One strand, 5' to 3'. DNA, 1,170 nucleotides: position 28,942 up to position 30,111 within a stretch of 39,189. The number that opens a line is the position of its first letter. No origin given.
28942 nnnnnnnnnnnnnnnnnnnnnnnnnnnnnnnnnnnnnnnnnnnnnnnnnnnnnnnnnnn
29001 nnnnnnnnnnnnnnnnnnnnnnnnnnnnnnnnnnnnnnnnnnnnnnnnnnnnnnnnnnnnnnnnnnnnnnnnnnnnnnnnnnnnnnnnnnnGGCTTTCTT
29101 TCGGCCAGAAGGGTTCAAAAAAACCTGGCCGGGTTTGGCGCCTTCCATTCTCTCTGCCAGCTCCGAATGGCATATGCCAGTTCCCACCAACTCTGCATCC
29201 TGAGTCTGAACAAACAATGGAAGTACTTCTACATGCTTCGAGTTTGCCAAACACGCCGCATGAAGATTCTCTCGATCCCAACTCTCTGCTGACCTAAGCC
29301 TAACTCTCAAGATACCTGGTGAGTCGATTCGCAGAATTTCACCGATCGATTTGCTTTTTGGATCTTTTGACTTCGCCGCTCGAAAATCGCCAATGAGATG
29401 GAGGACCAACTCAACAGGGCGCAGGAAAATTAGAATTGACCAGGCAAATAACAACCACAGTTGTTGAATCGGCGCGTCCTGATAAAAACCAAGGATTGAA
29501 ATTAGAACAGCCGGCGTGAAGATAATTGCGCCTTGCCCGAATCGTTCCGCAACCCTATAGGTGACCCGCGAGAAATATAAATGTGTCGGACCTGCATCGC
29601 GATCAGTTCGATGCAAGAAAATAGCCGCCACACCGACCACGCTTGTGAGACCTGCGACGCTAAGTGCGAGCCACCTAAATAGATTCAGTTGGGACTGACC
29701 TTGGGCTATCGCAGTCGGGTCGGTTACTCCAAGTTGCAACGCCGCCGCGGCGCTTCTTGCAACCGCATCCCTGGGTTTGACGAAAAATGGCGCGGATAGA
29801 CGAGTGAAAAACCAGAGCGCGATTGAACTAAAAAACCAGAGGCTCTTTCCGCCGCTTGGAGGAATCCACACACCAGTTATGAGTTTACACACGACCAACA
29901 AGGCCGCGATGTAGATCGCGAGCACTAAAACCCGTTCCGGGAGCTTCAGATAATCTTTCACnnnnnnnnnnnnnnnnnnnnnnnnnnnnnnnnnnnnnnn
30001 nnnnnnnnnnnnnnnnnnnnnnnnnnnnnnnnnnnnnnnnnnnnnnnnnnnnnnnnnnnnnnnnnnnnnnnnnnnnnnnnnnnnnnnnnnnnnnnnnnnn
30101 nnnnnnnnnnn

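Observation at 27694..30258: Orphan membrane-anchored HerA-like ATPase with duplicated HAS-barrel-like segments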

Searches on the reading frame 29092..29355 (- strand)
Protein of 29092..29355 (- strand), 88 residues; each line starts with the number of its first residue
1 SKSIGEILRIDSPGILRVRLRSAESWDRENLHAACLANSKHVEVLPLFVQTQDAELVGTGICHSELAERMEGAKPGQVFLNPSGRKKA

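Call 61: search_solved_structures(query=A5, max_evalue=10)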
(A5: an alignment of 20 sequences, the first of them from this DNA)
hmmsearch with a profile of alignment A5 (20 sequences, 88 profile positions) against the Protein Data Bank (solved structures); distinct sequences matched with E-value up to 10: 1.
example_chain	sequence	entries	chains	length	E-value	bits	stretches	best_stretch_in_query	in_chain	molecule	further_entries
7b0d_A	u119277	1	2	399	0.37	13.6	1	2-38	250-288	Glutamine--scyllo-inositol transaminase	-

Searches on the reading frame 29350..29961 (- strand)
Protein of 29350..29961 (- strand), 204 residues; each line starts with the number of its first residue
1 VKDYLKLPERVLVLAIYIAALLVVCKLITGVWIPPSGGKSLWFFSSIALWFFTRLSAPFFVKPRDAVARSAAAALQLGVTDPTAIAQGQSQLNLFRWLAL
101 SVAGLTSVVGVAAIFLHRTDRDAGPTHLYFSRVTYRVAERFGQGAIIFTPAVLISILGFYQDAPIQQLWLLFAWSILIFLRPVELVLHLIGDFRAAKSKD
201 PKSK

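Call 53: predict_structure(alignment_id=A4)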
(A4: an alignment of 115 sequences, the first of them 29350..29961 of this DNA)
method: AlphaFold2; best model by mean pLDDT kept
length: 204 residues; sequences in the alignment: 115
mean_pLDDT: 88.7   pTM: 0.83
mean pLDDT of the five models: 88.7, 88.4, 87.8, 87.1, 85.2
residues with pLDDT >= 90: 129; 70-90: 54; 50-70: 18; < 50: 3
segments of 3 or more residues with pLDDT < 50: none
pLDDT, mean of each block of 10 residues (from residue 1): 72 95 97 91 96 78 88 96 93 97 96 80 76 89 92 97 96 95 90 78 49
secondary structure, 60 per line:
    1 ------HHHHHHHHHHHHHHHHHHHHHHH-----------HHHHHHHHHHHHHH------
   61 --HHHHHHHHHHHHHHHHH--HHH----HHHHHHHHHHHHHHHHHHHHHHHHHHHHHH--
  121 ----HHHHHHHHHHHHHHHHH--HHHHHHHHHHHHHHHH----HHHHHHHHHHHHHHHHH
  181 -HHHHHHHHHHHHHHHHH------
elements in order: H7-29 H41-54 H63-79 H89-118 H125-141 H144-159 H164-180 H182-198

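Call 56: fold_search(model_id=the predicted structure, library=pdb)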
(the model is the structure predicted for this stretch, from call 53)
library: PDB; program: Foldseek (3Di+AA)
matches with E <= 10: 346; with E <= 0.001: 0
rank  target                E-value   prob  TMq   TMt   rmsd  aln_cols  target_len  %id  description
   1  2bl2_A                2.6e-01  0.44  0.22  0.27  12.3       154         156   17  The membrane rotor of the V-type ATPase from Enterococcus hirae (released 2005-04-05)
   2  5l0d_D                3.3e-01  0.63  0.28  0.34  14.9       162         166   11  Human Metavinculin(residues 959-1130) in complex with PIP2 (released 2016-08-31)
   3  6wlw_1                3.7e-01  0.12  0.15  0.19  19.4       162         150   13  The Vo region of human V-ATPase in state 1 (focused refinement) (released 2020-11-11)
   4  6ygi_C                4.4e-01  0.54  0.26  0.31   8.6       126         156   17  Duck hepatitis B virus capsid Mutant R124E_delta78-122 (released 2020-09-02)
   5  5l0h                  4.7e-01  0.51  0.26  0.29  14.3       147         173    7  Human metavinculin MVt cardiomyopathy-associated mutant R975W (residues 959-1134) in complex with PIP2 (released 2016-08-31)
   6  9m8v_E                5.1e-01  0.38  0.30  0.25  18.5       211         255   14  dimer-GPR3-Gs complex (released 2025-09-24)
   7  4bem_J                5.1e-01  0.20  0.22  0.24  19.8       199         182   13  Crystal structure of the F-type ATP synthase c-ring from Acetobacterium woodii. (released 2014-03-26)
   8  6duy_A                7.5e-01  0.47  0.34  0.35  10.0       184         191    9  Crystal structure of the alpha-N-catenin actin-binding domain H1 mutant (released 2018-12-19)
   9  5tj5_M                7.5e-01  0.08  0.13  0.17  17.7       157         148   11  Atomic model for the membrane-embedded motor of a eukaryotic V-ATPase (released 2016-10-26)
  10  6xz6_A                7.8e-01  0.14  0.22  0.21  22.9       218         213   13  Structure of the trypanosome brucei factor H receptor bound to domain D5 of bovine factor H (released 2020-03-25)
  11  5h3d_B                9.5e-01  0.21  0.25  0.16  24.5       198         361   12  Helical structure of membrane tubules decorated by ACAP1 (BARPH doamin) protein by cryo-electron microscopy and MD sim (released 2019-01-16)
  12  5tj5_G                9.5e-01  0.08  0.13  0.17  17.7       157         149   11  Atomic model for the membrane-embedded motor of a eukaryotic V-ATPase (released 2016-10-26)
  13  5tj5_F                9.5e-01  0.08  0.13  0.17  17.7       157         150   11  Atomic model for the membrane-embedded motor of a eukaryotic V-ATPase (released 2016-10-26)
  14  5l0d_C                1.1e+00  0.25  0.25  0.29  15.2       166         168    8  Human Metavinculin(residues 959-1130) in complex with PIP2 (released 2016-08-31)
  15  6aki_A                1.2e+00  0.75  0.36  0.47   7.2       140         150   13  Calcium release-activated calcium channel protein 1, P288L mutant (released 2019-03-20)
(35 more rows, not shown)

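Call 74: search_protein_representatives(protein=window:29350-29961:-)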
Query: 204 residues. Proteins with E-value up to 0.001 (for the whole library): 248; up to 1e-10: 78; up to 1e-30: 8. The best 150 are listed.
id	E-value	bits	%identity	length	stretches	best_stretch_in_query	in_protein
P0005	5.0e-68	245.4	60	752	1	1-201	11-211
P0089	3.9e-52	193.6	48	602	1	4-194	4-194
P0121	4.2e-42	160.8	41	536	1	2-195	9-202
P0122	6.1e-40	153.8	38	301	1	4-195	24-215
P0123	4.4e-37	144.4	43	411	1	7-198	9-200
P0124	2.8e-34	135.3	43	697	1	22-188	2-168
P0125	4.9e-33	131.2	45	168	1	2-150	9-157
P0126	6.2e-33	130.9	41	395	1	9-197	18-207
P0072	7.7e-29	117.5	36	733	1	1-194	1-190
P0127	4.0e-28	115.2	37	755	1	3-190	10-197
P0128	4.6e-28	115.0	36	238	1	3-183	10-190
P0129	5.2e-28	114.8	46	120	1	90-199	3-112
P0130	5.7e-27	111.4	38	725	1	2-194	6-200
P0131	2.3e-26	109.4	35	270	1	3-182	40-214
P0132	4.5e-25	105.2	38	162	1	4-144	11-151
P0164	2.1e-14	70.4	28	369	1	5-195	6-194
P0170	9.4e-14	68.3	35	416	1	3-191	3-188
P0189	3.3e-11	59.9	30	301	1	10-197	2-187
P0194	6.9e-11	58.9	30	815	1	3-193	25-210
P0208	7.9e-10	55.5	26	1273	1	8-193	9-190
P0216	2.3e-09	53.9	28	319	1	10-201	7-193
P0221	4.3e-09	53.1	26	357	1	9-190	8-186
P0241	3.6e-08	50.1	26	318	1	8-194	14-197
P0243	4.4e-08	49.8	31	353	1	9-198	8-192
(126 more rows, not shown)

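Call 76: search_protein_families(library=pfam, proteins=[P0208, P0164, P0170, P0221, P0243, P0216, P0241, P0189, P0194], max_evalue=0.01)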
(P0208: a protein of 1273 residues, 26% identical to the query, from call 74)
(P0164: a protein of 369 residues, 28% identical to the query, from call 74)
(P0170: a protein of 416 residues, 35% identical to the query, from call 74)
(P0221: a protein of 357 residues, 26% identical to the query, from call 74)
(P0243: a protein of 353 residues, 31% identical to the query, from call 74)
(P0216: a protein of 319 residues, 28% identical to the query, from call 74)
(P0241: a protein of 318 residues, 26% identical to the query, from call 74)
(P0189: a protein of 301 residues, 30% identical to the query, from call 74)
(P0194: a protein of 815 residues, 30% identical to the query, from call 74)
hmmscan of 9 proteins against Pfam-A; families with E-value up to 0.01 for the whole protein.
P0208 (1273 aa): 1 family
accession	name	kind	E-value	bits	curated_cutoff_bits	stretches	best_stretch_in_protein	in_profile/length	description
PF01935.23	DUF87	-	1.8e-06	28.6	23.2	1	414-479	2-68/220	Helicase HerA, central domain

P0164 (369 aa): 0 families

P0170 (416 aa): 0 families

P0221 (357 aa): 1 family
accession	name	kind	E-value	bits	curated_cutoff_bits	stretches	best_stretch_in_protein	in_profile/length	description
PF07947.19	YhhN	-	0.0063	16.7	25.6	1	39-122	48-132/182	YhhN family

P0243 (353 aa): 0 families

P0216 (319 aa): 0 families

P0241 (318 aa): 1 family
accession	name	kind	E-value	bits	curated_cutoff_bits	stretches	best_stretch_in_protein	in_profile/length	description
PF00300.27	His_Phos_1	-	6.9e-07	29.6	21.7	1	213-287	101-176/194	Histidine phosphatase superfamily (branch 1)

P0189 (301 aa): 0 families

P0194 (815 aa): 3 families
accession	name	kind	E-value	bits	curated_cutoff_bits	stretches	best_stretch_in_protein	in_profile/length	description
PF01935.23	DUF87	-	6.2e-10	40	23.2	1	437-511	2-69/220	Helicase HerA, central domain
PF10412.15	TrwB_AAD_bind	-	0.0051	16.2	20.5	0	456-504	13-61/387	Type IV secretion-system coupling protein DNA-binding domain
PF01656.29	CbiA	-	0.0061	17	25.4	0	468-494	9-35/125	CobQ/CobB/MinD/ParA nucleotide binding domain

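Call 96: fold_search(model_id=the predicted structure, library=viral)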
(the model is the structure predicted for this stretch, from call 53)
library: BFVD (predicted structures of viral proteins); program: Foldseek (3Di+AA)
matches with E <= 10: 379; with E <= 0.001: 0
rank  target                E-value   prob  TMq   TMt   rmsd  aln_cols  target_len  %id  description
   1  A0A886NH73            1.8e-01  0.87  0.36  0.42  15.2       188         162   10  (no name in the UniProt tables at hand)
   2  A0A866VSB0            1.9e-01  0.47  0.26  0.20  18.5       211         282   14  Protein E12 [Elephant endotheliotropic herpesvirus 3A]
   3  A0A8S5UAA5            3.9e-01  0.38  0.25  0.11  25.2       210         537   10  L SHAPED TAIL FIBER PROTEIN [Myoviridae sp. ctNrE4]
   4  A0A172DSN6            4.9e-01  0.82  0.38  0.35  14.4       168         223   12  Tegument protein UL51 [Canid alphaherpesvirus 1]
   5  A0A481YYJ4            5.2e-01  0.77  0.36  0.35  11.7       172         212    9  Transmembrane protein [Marseillevirus LCMAC201]
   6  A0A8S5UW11            5.2e-01  0.30  0.26  0.07  27.1       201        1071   11  Uncharacterized protein [Siphoviridae sp. ctgaU3]
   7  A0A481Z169            5.4e-01  0.30  0.27  0.26  10.6       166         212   11  Uncharacterized protein [Mimivirus LCMiAC02]
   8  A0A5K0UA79            5.4e-01  0.10  0.16  0.13  18.3       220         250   10  Uncharacterized protein [Yasminevirus sp. GU-2018]
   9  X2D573                6.5e-01  0.28  0.28  0.27  18.3       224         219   12  Nsp2TF protein (Fragment) [Kibale red colobus virus 1]
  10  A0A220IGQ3            7.9e-01  0.35  0.26  0.24   8.0       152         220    9  Putative ORF3 protein [Giant panda associated gemycircularvirus]
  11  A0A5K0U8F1            8.7e-01  0.25  0.25  0.31  21.2       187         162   14  BAP29/BAP31 transmembrane domain-containing protein [Yasminevirus sp. GU-2018]
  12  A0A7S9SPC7            8.7e-01  0.18  0.22  0.26   9.1       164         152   10  (no name in the UniProt tables at hand)
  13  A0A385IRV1            8.7e-01  0.18  0.27  0.24  23.8       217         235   11  (no name in the UniProt tables at hand)
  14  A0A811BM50            8.7e-01  0.12  0.20  0.08  22.3       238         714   13  Uncharacterized protein [Pandoravirus japonicus]
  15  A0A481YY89            9.1e-01  0.38  0.32  0.33  12.2       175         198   11  Uncharacterized protein [Marseillevirus LCMAC202]
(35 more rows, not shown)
